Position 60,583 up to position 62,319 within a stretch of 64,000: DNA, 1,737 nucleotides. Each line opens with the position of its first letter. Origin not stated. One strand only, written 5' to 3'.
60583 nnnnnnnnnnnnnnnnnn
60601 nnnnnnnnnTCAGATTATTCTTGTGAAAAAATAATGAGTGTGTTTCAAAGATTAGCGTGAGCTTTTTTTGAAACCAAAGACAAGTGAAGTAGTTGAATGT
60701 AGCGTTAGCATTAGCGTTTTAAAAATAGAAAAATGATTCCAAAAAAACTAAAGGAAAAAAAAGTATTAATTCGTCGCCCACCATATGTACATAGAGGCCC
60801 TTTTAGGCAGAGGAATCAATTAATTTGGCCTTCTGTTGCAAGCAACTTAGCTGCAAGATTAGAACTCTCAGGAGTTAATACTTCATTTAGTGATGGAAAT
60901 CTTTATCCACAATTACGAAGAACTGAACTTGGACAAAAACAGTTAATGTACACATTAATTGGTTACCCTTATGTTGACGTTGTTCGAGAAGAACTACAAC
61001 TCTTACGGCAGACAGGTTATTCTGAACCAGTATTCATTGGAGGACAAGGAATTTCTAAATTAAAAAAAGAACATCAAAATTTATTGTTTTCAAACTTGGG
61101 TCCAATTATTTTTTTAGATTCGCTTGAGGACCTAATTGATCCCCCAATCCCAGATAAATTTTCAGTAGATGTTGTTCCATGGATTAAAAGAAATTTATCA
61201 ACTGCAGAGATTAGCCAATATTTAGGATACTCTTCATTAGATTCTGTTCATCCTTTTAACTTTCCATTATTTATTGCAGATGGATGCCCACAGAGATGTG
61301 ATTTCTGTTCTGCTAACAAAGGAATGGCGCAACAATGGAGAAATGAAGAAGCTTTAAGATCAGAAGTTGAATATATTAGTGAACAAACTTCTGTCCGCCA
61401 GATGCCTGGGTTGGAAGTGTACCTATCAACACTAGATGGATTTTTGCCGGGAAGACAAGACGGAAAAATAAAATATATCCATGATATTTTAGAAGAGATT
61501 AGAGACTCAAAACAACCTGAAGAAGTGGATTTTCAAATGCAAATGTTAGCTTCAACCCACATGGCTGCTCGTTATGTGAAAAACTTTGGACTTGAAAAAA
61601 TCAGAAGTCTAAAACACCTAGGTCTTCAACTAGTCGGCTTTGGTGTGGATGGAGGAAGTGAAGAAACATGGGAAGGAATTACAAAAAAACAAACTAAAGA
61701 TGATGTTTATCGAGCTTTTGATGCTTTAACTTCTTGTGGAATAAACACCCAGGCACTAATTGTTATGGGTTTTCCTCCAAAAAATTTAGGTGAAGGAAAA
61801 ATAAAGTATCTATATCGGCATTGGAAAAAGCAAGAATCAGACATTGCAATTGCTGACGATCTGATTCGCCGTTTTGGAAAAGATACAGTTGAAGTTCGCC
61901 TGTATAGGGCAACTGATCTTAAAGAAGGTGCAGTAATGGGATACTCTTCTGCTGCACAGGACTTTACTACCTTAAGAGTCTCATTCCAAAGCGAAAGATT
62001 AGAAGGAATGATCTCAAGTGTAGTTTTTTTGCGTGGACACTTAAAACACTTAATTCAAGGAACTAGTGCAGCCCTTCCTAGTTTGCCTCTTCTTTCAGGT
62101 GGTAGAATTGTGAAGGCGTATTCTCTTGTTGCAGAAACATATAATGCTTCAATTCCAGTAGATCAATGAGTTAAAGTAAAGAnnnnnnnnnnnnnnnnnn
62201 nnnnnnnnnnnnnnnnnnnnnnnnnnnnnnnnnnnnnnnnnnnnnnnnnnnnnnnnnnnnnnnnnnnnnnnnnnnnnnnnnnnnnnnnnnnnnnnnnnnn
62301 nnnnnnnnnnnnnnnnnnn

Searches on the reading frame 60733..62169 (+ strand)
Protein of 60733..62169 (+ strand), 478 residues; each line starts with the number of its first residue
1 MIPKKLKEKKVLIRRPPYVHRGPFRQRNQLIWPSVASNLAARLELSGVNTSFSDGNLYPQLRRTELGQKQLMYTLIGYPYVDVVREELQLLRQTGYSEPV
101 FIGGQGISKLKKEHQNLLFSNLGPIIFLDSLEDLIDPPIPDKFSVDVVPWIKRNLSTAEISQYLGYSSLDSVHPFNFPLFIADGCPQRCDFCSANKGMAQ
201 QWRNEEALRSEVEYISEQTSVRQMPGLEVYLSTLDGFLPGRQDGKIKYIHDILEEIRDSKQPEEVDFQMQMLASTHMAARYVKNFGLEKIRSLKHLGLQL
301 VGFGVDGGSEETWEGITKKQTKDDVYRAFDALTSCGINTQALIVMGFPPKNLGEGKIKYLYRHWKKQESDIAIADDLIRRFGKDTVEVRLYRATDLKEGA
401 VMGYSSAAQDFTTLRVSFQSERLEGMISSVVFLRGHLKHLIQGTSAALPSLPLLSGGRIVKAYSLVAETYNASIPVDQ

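Call 99: find_encoding_contigs(protein=window:60733-62169:+, flank=10000, max_places=1)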
Protein window:60733-62169:+ (478 aa): 4 contigs read that carry it; 1 place shown.
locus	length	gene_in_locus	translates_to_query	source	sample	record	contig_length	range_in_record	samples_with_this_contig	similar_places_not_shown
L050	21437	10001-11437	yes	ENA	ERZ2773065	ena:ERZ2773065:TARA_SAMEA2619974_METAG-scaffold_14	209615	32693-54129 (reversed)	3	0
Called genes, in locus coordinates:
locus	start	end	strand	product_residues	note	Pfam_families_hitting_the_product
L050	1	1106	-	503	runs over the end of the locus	PF01336:tRNA_anti-codon, PF00152:tRNA-synt_2, PF01409:tRNA-synt_2d (faint)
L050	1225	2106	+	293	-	PF13793:Pribosyltran_N, PF00156:Pribosyltran, PF14572:Pribosyl_synth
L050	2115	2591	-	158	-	-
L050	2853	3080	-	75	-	PF14438:SM-ATX (weak), PF01423:LSM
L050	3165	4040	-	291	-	PF00892:EamA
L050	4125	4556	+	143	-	PF04307:YdjM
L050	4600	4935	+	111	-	-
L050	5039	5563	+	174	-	PF08534:Redoxin, PF00578:AhpC-TSA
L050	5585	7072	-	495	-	PF02885:Glycos_trans_3N, PF00591:Glycos_transf_3, PF07831:PYNP_C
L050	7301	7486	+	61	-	-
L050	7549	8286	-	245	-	PF01978:TrmB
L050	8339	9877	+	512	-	PF00391:PEP-utilizers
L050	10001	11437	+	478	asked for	PF04055:Radical_SAM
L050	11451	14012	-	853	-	PF00133:tRNA-synt_1, PF01921:tRNA-synt_1f (faint), PF01406:tRNA-synt_1e (faint), PF09334:tRNA-synt_1g, PF08264:Anticodon_1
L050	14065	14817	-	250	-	PF01978:TrmB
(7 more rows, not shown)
